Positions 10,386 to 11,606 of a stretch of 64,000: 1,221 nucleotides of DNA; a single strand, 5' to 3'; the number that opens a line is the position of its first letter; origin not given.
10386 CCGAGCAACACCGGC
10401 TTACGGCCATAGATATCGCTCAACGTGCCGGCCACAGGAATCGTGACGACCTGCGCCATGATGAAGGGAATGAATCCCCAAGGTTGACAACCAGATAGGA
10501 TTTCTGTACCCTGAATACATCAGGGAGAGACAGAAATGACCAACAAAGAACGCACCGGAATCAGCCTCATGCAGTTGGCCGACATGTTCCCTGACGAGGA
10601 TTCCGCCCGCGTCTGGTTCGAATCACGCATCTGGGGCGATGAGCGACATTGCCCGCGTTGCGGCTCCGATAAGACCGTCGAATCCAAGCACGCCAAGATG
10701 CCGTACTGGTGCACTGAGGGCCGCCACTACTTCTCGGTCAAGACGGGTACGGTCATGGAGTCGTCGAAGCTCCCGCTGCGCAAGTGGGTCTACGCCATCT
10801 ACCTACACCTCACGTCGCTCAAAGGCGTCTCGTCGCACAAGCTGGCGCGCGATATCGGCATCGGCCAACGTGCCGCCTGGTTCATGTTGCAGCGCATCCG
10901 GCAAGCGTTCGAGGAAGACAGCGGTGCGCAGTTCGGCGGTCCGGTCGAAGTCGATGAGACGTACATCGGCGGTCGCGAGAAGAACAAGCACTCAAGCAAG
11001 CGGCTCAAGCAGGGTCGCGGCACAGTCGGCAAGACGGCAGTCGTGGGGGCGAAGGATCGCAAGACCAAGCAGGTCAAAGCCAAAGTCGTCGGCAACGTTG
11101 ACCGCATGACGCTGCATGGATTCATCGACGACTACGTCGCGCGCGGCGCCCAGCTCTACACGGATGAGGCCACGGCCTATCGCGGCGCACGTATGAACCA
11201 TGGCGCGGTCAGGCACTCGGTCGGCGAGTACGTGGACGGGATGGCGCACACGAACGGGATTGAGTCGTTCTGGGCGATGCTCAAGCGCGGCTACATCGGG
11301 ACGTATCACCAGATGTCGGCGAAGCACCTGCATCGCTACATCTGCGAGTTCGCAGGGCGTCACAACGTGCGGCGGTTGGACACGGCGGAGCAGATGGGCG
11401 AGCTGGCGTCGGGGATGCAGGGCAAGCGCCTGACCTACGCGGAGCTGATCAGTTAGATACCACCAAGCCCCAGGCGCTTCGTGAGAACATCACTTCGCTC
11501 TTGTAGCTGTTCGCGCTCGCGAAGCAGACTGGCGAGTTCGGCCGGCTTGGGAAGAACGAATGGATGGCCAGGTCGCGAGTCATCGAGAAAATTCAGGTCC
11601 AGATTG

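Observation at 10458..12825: Precisely bounded IS1595-family element carrying passenger genes, inserted into an MFS transporter gene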

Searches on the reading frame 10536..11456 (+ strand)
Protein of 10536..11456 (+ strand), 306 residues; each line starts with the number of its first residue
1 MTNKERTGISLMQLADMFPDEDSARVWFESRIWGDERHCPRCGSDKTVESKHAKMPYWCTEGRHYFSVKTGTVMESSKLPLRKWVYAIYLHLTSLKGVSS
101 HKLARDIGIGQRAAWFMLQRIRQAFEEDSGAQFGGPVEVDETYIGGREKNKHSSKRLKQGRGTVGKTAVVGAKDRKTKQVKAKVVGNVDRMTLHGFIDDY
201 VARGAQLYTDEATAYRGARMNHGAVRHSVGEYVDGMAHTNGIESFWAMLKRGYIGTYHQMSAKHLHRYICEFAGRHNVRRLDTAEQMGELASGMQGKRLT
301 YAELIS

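Call 6: search_protein_families(library=pfam, proteins=[window:10536-11456:+], max_evalue=0.01)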
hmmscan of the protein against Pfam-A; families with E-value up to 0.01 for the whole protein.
window:10536-11456:+ (306 aa): 2 families
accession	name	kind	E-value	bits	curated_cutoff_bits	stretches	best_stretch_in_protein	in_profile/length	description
PF12762.13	DDE_Tnp_IS1595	-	8.1e-40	136.8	27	1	134-277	3-153/153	ISXO2-like transposase domain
PF12760.12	Zn_ribbon_IS1595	-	1.5e-05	25.3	25.4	1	19-53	1-35/46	Transposase zinc-ribbon domain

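Call 10: find_encoding_contigs(protein=window:10536-11456:+, flank=6000, max_places=10)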
Protein window:10536-11456:+ (306 aa): no gene with exactly this product is on record in the collection.

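Call 12: find_homologous_proteins(query=window:10536-11456:+)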
Query window:10536-11456:+ (306 aa): 8000 proteins with E <= 0.001 among 8000 candidates; the best 120 are listed.
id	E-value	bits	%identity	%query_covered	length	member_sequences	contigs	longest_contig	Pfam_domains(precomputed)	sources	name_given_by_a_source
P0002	4.5e-207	704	100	100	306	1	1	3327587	PF12760.13,PF12762.14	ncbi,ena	-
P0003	1.9e-184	630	88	100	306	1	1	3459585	PF12760.13,PF12762.14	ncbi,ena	-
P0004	6.4e-179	612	86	100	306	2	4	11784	PF12760.13,PF12762.14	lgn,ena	-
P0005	7.6e-178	608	86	100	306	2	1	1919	PF12760.13,PF12762.14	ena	-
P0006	2.3e-171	587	83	100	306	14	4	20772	PF12762.14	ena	-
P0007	9.8e-169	579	80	100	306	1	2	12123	PF12760.13,PF12762.14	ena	-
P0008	7.0e-167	572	79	100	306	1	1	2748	PF12760.13,PF12762.14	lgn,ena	-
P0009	5.6e-164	563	79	100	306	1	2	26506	PF12760.13,PF12762.14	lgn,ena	-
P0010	6.5e-164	563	78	100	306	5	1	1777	PF12760.13,PF12762.14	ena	-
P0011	2.9e-162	557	79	99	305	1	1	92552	PF12760.13,PF12762.14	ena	-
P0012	3.6e-160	550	78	98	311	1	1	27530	PF12760.13,PF12762.14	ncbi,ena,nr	ncbi:MAG: IS1595 family transposase [Chloroflexi bacterium]|nr:IS1595 family transposase [Chloroflex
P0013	1.2e-156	539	75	100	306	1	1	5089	PF12760.13,PF12762.14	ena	-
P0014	2.5e-155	535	75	100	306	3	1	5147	PF12762.14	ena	-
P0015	1.5e-154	532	75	99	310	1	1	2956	PF12760.13,PF12762.14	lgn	-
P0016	1.9e-152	525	73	100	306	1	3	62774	PF12760.13,PF12762.14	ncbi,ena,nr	ncbi:MAG: IS1595 family transposase [Chloroflexi bacterium]|nr:IS1595 family transposase [Chloroflex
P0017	4.1e-152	524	74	100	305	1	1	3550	PF12762.14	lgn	-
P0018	1.4e-151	522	74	100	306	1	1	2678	PF12760.13,PF12762.14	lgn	-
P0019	6.9e-151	520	74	100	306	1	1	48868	PF12762.14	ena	-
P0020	2.7e-150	518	76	96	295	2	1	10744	PF12760.13,PF12762.14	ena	-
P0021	3.1e-149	514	74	99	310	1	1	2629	PF12760.13,PF12762.14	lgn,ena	-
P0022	1.6e-148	512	89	82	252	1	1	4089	PF12762.14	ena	-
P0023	4.8e-148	511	72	98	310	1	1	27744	PF12760.13,PF12762.14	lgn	-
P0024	1.3e-145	503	72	99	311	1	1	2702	PF12760.13,PF12762.14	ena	-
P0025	8.2e-143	493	72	96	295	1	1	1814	PF12760.13,PF12762.14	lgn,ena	-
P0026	3.1e-138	478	69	99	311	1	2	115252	PF12760.13,PF12762.14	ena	-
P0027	5.6e-138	478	68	99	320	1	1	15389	PF12760.13,PF12762.14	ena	-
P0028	3.0e-137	475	67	99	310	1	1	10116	PF12760.13,PF12762.14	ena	-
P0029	3.9e-137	475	69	96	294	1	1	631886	PF12760.13,PF12762.14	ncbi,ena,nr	ncbi:MAG: IS1595 family transposase [Chloroflexota bacterium]|nr:IS1595 family transposase [Chlorofl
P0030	4.7e-137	475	67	98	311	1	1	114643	PF12760.13,PF12762.14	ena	-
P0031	7.6e-137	474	67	99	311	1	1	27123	PF12760.13,PF12762.14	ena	-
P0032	8.6e-137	474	66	98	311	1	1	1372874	PF12760.13,PF12762.14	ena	-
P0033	3.3e-136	472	67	99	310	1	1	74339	PF12760.13,PF12762.14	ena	-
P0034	3.6e-136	472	69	99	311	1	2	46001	PF12760.13,PF12762.14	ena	-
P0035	5.7e-136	471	69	97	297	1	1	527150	PF12760.13,PF12762.14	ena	-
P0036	6.0e-136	471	67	99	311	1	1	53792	PF12760.13,PF12762.14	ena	-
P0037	6.1e-136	471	69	97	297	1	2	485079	PF12760.13,PF12762.14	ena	-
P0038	6.8e-136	471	66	99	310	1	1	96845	PF12760.13,PF12762.14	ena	-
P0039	7.1e-136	471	66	98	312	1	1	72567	PF12760.13,PF12762.14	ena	-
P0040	7.9e-136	470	68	99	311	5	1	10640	PF12760.13,PF12762.14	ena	-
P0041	1.3e-135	470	66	98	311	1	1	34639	PF12760.13,PF12762.14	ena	-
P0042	1.4e-135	470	66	99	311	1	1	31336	PF12760.13,PF12762.14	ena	-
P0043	1.5e-135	470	69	98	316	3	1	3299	PF12760.13,PF12762.14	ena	-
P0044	1.6e-135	469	65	98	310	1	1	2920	PF12760.13,PF12762.14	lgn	-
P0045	2.6e-135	469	68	99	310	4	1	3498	PF12760.13,PF12762.14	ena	-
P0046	2.9e-135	469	67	99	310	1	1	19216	PF12760.13,PF12762.14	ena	-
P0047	3.7e-135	468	67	99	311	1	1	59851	PF12762.14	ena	-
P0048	3.8e-135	468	66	99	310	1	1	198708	PF12760.13,PF12762.14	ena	-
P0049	3.9e-135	468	67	98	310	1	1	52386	PF12760.13,PF12762.14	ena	-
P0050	5.4e-135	468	68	99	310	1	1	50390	PF12760.13,PF12762.14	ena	-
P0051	6.4e-135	468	65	98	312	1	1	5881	PF12760.13,PF12762.14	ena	-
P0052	7.6e-135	467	66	99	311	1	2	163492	PF12760.13,PF12762.14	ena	-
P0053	1.2e-134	467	67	99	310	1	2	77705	PF12760.13,PF12762.14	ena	-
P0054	1.3e-134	466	67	97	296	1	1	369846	PF12760.13,PF12762.14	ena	-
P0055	1.3e-134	466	67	98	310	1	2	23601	PF12760.13,PF12762.14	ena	-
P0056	1.8e-134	466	67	99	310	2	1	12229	PF12760.13,PF12762.14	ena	-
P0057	2.0e-134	466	67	97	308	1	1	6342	PF12760.13,PF12762.14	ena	-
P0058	2.2e-134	466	66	99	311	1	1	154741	PF12760.13,PF12762.14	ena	-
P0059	2.3e-134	466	66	99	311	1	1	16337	PF12760.13,PF12762.14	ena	-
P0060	3.4e-134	465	65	98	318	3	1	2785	PF12760.13,PF12762.14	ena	-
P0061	3.9e-134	465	66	98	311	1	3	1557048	PF12760.13,PF12762.14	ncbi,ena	-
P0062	4.0e-134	465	66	99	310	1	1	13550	PF12760.13,PF12762.14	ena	-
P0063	4.1e-134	465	66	99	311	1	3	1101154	PF12760.13,PF12762.14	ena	-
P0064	4.6e-134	465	67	98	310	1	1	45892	PF12760.13,PF12762.14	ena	-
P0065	4.8e-134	465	67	99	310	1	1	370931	PF12760.13,PF12762.14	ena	-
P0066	6.7e-134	464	66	99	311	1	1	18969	PF12760.13,PF12762.14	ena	-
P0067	6.9e-134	464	67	99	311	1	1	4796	PF12760.13,PF12762.14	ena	-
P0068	7.0e-134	464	65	98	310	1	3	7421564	PF12760.13,PF12762.14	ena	-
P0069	7.6e-134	464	67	99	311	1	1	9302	PF12760.13,PF12762.14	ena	-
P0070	8.2e-134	464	67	99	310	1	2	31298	PF12760.13,PF12762.14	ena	-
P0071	8.4e-134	464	67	99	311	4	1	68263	PF12760.13,PF12762.14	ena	-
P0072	8.6e-134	464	66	99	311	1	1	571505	PF12760.13,PF12762.14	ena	-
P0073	1.1e-133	463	68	99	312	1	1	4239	PF12760.13,PF12762.14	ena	-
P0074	1.2e-133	463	68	98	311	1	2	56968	PF12760.13,PF12762.14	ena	-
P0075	1.2e-133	463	67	99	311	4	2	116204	PF12760.13,PF12762.14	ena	-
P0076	1.5e-133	463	65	99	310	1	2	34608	PF12760.13,PF12762.14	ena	-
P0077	1.9e-133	463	66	99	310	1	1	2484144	PF12760.13,PF12762.14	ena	-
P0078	2.8e-133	462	67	99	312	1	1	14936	PF12760.13,PF12762.14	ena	-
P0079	3.5e-133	462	67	99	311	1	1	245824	PF12760.13,PF12762.14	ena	-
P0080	4.0e-133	462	67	98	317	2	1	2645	PF12760.13,PF12762.14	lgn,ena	-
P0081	4.1e-133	462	66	99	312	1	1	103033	PF12760.13,PF12762.14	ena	-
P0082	5.3e-133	461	66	99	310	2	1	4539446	PF12760.13,PF12762.14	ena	-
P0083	5.6e-133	461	66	99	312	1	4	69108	PF12760.13,PF12762.14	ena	-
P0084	5.7e-133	461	65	99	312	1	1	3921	PF12760.13,PF12762.14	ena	-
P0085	5.7e-133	461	66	99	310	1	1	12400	PF12760.13,PF12762.14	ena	-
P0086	6.4e-133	461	66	96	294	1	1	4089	PF12760.13,PF12762.14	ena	-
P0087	6.8e-133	461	67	98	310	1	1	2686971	PF12760.13,PF12762.14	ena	-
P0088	7.2e-133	461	66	99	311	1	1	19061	PF12760.13,PF12762.14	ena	-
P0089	8.1e-133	461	68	98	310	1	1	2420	PF12760.13,PF12762.14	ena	-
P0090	9.9e-133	460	65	98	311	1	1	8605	PF12760.13,PF12762.14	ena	-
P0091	1.2e-132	460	67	99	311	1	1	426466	PF12760.13,PF12762.14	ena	-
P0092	1.2e-132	460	67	96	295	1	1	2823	PF12760.13,PF12762.14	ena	-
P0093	1.6e-132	460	66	99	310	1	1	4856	PF12760.13,PF12762.14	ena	-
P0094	1.7e-132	460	64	98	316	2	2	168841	PF12760.13,PF12762.14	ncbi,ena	-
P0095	1.8e-132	459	68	97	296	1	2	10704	PF12760.13,PF12762.14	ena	-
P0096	3.5e-132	458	65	99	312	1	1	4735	PF12760.13,PF12762.14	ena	-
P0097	4.7e-132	458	66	96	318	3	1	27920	PF12760.13,PF12762.14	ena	-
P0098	5.5e-132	458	67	99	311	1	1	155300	PF12760.13,PF12762.14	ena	-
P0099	5.7e-132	458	66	98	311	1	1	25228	PF12760.13,PF12762.14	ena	-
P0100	5.9e-132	458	66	98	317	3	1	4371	PF12760.13,PF12762.14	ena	-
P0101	5.9e-132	458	67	99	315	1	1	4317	PF12760.13,PF12762.14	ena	-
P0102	7.5e-132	457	66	99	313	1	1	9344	PF12760.13,PF12762.14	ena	-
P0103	7.7e-132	457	66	99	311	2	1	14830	PF12760.13,PF12762.14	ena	-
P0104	8.8e-132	457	65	99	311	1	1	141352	PF12760.13,PF12762.14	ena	-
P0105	1.1e-131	457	65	99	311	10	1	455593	PF12760.13,PF12762.14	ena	-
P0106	1.3e-131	457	65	98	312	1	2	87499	PF12760.13,PF12762.14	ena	-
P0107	1.4e-131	457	64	98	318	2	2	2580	PF12760.13,PF12762.14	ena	-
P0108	1.6e-131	456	66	99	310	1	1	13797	PF12760.13,PF12762.14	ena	-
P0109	1.7e-131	456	66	99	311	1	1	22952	PF12760.13,PF12762.14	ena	-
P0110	1.7e-131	456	65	98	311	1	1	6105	PF12760.13,PF12762.14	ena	-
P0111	1.9e-131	456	66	99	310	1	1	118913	PF12760.13,PF12762.14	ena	-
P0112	2.0e-131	456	66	98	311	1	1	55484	PF12760.13,PF12762.14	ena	-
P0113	2.3e-131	456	66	99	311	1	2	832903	PF12760.13,PF12762.14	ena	-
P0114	2.4e-131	456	67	99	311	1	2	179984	PF12760.13,PF12762.14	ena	-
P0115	2.7e-131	456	67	98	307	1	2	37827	PF12760.13,PF12762.14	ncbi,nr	ncbi:MAG: IS1595 family transposase [bacterium]|nr:IS1595 family transposase [bacterium] MDE0235390.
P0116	2.9e-131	456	66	97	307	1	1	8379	PF12760.13,PF12762.14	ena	-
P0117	2.9e-131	455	67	98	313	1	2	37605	PF12760.13,PF12762.14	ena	-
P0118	3.0e-131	455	66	99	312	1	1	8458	PF12760.13,PF12762.14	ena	-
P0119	3.5e-131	455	66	99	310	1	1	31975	PF12760.13,PF12762.14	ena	-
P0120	4.5e-131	455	65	98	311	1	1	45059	PF12760.13,PF12762.14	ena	-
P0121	5.4e-131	455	65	99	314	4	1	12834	PF12760.13,PF12762.14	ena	-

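Call 13: find_encoding_contigs(protein=P0002, flank=3000, max_places=4)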
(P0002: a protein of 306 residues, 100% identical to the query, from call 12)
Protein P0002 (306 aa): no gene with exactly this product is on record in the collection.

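Call 14: find_encoding_contigs(protein=P0003, flank=6000, max_places=6)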
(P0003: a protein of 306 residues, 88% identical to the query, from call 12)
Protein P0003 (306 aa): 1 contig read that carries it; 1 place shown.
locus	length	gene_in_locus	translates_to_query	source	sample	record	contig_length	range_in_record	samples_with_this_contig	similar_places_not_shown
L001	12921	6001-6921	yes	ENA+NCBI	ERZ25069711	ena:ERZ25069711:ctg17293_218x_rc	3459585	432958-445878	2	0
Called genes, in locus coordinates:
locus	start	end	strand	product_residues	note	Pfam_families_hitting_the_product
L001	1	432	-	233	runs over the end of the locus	-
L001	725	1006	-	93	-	-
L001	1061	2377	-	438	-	PF00296:Bac_luciferase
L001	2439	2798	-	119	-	PF01850:PIN (weak)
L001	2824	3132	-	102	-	-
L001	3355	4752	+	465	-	PF03448:MgtE_N (weak), PF00571:CBS, PF01769:MgtE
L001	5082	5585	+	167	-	-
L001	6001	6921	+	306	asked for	PF12760:Zn_ribbon_IS1595 (weak), PF12762:DDE_Tnp_IS1595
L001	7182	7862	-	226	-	PF01555:N6_N4_Mtase, PF14279:HNH_5 (faint), PF01844:HNH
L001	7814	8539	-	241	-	PF01555:N6_N4_Mtase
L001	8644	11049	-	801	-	PF05048:NosD (faint), PF13229:Beta_helix (faint)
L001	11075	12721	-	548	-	PF02369:Big_1 (faint)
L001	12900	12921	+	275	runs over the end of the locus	PF00378:ECH_1, PF16113:ECH_2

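Call 15: find_encoding_contigs(protein=P0004, flank=6000, max_places=6)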
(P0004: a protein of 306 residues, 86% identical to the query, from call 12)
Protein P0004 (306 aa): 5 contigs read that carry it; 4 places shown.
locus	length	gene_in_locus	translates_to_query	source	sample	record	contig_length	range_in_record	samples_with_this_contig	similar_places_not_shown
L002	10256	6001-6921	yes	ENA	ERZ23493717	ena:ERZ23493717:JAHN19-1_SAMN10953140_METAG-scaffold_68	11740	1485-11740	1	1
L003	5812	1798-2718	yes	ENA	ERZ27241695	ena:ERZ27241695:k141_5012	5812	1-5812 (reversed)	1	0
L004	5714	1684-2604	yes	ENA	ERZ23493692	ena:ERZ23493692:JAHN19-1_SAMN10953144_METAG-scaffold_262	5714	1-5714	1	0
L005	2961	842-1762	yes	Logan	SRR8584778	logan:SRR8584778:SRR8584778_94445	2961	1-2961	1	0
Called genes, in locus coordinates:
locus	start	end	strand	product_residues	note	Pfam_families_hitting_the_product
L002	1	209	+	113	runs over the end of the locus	-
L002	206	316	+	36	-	-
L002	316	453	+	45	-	-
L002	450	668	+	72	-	PF12728:HTH_17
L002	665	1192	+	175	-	PF07799:DUF1643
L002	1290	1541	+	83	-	-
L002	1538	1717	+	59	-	-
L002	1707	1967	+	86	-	-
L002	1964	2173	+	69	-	-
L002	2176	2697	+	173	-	-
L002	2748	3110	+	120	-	-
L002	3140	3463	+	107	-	-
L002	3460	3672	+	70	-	-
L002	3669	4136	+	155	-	-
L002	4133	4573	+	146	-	-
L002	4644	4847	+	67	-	-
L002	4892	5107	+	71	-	-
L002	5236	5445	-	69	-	-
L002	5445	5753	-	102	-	-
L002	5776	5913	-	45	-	-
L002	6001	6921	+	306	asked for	PF12760:Zn_ribbon_IS1595 (weak), PF12762:DDE_Tnp_IS1595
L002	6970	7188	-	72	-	-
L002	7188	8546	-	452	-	PF01555:N6_N4_Mtase, PF01844:HNH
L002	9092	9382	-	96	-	-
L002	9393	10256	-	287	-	?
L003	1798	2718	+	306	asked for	PF12760:Zn_ribbon_IS1595 (weak), PF12762:DDE_Tnp_IS1595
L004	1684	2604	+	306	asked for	PF12760:Zn_ribbon_IS1595 (weak), PF12762:DDE_Tnp_IS1595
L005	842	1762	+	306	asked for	PF12760:Zn_ribbon_IS1595 (weak), PF12762:DDE_Tnp_IS1595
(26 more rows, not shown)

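Call 19: find_related_loci(query=window:10536-11453:+, collection=genome_contigs, flank=5000)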
Query window:10536-11453:+ (306 aa) in genome_contigs; peptide patterns used: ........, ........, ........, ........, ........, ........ (x = any residue, [..] = any of these).
259 stretches matched a pattern; 235 encode a relative of the query (tblastn E <= 1e-3); the best 80 are kept; 80 distinct loci.
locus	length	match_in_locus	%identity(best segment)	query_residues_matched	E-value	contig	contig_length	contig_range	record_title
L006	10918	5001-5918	88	1-306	0e+0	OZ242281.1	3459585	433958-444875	MAG: Dehalococcoidia bacterium isolate 5b41c312-3693-4c79-a24d-842b6111755b genome assembly, chromosome: 1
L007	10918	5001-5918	78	1-306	5e-166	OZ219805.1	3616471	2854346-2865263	MAG: Dehalococcoidia bacterium isolate c58c6e01-4a6e-4794-97be-e35f15c585e3 genome assembly, chromosome: 3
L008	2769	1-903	78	6-306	3e-172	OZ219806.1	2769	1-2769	MAG: Dehalococcoidia bacterium isolate c58c6e01-4a6e-4794-97be-e35f15c585e3 genome assembly, chromosome: 4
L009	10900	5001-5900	66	5-304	6e-139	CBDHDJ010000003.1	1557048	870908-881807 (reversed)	MAG: Alphaproteobacteria bacterium isolate 9f10fd04-5cad-458c-8f3d-6065ca0d4641 genome assembly, contig: contig_3, whole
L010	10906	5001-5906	67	5-306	1e-138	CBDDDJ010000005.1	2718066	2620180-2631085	MAG: Alphaproteobacteria bacterium isolate 99a9255a-ae84-4480-a3c5-ef76749d4b3c genome assembly, contig: contig_5, whole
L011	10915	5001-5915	66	6-305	6e-137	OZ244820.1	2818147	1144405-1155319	MAG: Dehalococcoidia bacterium isolate 8e38443b-1663-44b1-9e42-562fda865265 genome assembly, chromosome: 1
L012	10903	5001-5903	66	5-306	2e-134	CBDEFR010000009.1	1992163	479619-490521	MAG: Paracoccaceae bacterium isolate db516e36-ecb8-4310-aa55-834584afd9cf genome assembly, contig: contig_9, whole genom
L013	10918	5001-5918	64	6-306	4e-133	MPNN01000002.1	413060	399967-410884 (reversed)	MAG: SAR202 cluster bacterium bin127 NODE_14_length_413060_cov_15.2884_ID_27, whole genome shotgun sequence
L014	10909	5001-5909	64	6-306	7e-133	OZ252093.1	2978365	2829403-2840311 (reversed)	MAG: Rhodothermales bacterium isolate 6d7e3f05-e9b0-42b1-9b57-d28f79994439 genome assembly, chromosome: 1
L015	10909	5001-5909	64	6-306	2e-132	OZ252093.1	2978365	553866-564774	MAG: Rhodothermales bacterium isolate 6d7e3f05-e9b0-42b1-9b57-d28f79994439 genome assembly, chromosome: 1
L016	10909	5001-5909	64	6-306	2e-132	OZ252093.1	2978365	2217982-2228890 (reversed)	MAG: Rhodothermales bacterium isolate 6d7e3f05-e9b0-42b1-9b57-d28f79994439 genome assembly, chromosome: 1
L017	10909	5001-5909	64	6-306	2e-132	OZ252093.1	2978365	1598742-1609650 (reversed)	MAG: Rhodothermales bacterium isolate 6d7e3f05-e9b0-42b1-9b57-d28f79994439 genome assembly, chromosome: 1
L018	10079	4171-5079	63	6-306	4e-131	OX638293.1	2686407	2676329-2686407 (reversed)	MAG: Rhodothermales bacterium isolate 042ea3ce-0ccb-4c6a-82ee-eaa32ce74e6d genome assembly, chromosome: 1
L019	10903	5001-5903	62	6-306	8e-129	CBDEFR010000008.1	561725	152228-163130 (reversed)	MAG: Paracoccaceae bacterium isolate db516e36-ecb8-4310-aa55-834584afd9cf genome assembly, contig: contig_8, whole genom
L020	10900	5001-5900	62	5-305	1e-128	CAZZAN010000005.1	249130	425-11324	MAG TPA_asm: uncultured Dehalococcoidia bacterium isolate SRP109090_co2_117 genome assembly, contig: NODE_21_length_2491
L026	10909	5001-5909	62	6-306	5e-126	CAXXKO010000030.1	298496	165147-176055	MAG: Alphaproteobacteria bacterium isolate b7ace004-f1ae-41dc-b5a0-472d16b04695 genome assembly, contig: contig_30, whol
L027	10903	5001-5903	63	6-306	4e-123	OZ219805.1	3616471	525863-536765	MAG: Dehalococcoidia bacterium isolate c58c6e01-4a6e-4794-97be-e35f15c585e3 genome assembly, chromosome: 3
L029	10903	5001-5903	63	6-306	4e-123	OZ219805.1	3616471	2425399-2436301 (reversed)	MAG: Dehalococcoidia bacterium isolate c58c6e01-4a6e-4794-97be-e35f15c585e3 genome assembly, chromosome: 3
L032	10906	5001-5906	61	6-306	3e-122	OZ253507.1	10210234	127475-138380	MAG: Candidatus Marinacidobacterales bacterium isolate be89a19c-e000-4bee-9fbc-49585ca06e7f genome assembly, chromosome:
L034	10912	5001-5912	58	6-306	3e-121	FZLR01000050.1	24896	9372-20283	Rhodospirillaceae bacterium Spongia_Bin9 genome assembly, contig: NODE_50_length_24896_cov_4.95838, whole genome shotgun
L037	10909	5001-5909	60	5-306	9e-121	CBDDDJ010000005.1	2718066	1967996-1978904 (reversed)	MAG: Alphaproteobacteria bacterium isolate 99a9255a-ae84-4480-a3c5-ef76749d4b3c genome assembly, contig: contig_5, whole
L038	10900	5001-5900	61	6-305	8e-121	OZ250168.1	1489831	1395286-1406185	MAG: Dehalococcoidia bacterium isolate df1c8e39-9ed4-4f98-84fc-ac90bf75a161 genome assembly, chromosome: 1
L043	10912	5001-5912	60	4-306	9e-120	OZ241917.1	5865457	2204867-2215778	MAG: Candidatus Latescibacterota bacterium isolate 5e8d6608-c5e3-4027-8d72-793febe4c990 genome assembly, chromosome: 1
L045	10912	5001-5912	58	6-306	1e-118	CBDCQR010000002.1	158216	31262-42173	MAG: Alphaproteobacteria bacterium isolate 0c7eebbd-8401-49bd-bf8d-b91b5e99145f genome assembly, contig: contig_2, whole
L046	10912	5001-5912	59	6-306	7e-119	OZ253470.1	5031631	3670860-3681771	MAG: Alphaproteobacteria bacterium isolate a7ccd9af-0c44-4f0a-977f-77d708feff14 genome assembly, chromosome: 1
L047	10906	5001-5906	58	6-306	1e-118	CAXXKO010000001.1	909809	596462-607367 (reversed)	MAG: Alphaproteobacteria bacterium isolate b7ace004-f1ae-41dc-b5a0-472d16b04695 genome assembly, contig: contig_1, whole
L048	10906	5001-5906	58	6-306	1e-118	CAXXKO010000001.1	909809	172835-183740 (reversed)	MAG: Alphaproteobacteria bacterium isolate b7ace004-f1ae-41dc-b5a0-472d16b04695 genome assembly, contig: contig_1, whole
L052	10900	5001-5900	60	6-305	3e-117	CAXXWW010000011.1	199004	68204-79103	MAG: Dehalococcoidia bacterium isolate 6f417b46-71ab-4e31-a275-6032fe6bf018 genome assembly, contig: contig_11, whole ge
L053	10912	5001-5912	58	6-306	1e-117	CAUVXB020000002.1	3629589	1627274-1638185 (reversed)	MAG: Alphaproteobacteria bacterium isolate 8c258d8c-a111-4014-ac25-dd31ebeb1c18 genome assembly, contig: contig_2, whole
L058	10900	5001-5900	60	6-305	6e-117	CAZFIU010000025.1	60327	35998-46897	MAG TPA_asm: uncultured Syntrophobacterales bacterium isolate SRP109090_co2_231 genome assembly, contig: NODE_571_length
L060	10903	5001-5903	61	6-306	2e-116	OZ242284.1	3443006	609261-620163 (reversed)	MAG: Dehalococcoidia bacterium isolate 33b6bc49-da4e-4245-9c13-a272f439a3dc genome assembly, chromosome: 1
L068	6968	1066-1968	60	6-306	6e-116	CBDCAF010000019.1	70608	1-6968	MAG: uncultured Candidatus Binatia bacterium isolate 2cc28cda-9127-4ec7-a469-3bb310e7266b genome assembly, contig: conti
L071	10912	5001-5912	59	5-306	2e-115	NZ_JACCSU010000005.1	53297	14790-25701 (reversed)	MAG: Sphingomonas sp. isolate MGR_bin56 SD2897-2912_k127_7420957, whole genome shotgun sequence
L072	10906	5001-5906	56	6-306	8e-115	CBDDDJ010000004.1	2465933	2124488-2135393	MAG: Alphaproteobacteria bacterium isolate 99a9255a-ae84-4480-a3c5-ef76749d4b3c genome assembly, contig: contig_4, whole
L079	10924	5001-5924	57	6-306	1e-114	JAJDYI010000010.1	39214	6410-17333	MAG: Alphaproteobacteria bacterium isolate jk18x34bins.19 k141_299021, whole genome shotgun sequence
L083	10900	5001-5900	59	5-305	4e-114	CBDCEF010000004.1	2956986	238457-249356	MAG: Dehalococcoidia bacterium isolate c259e03a-9b86-4cdb-a37a-9c02718a3515 genome assembly, contig: contig_4, whole gen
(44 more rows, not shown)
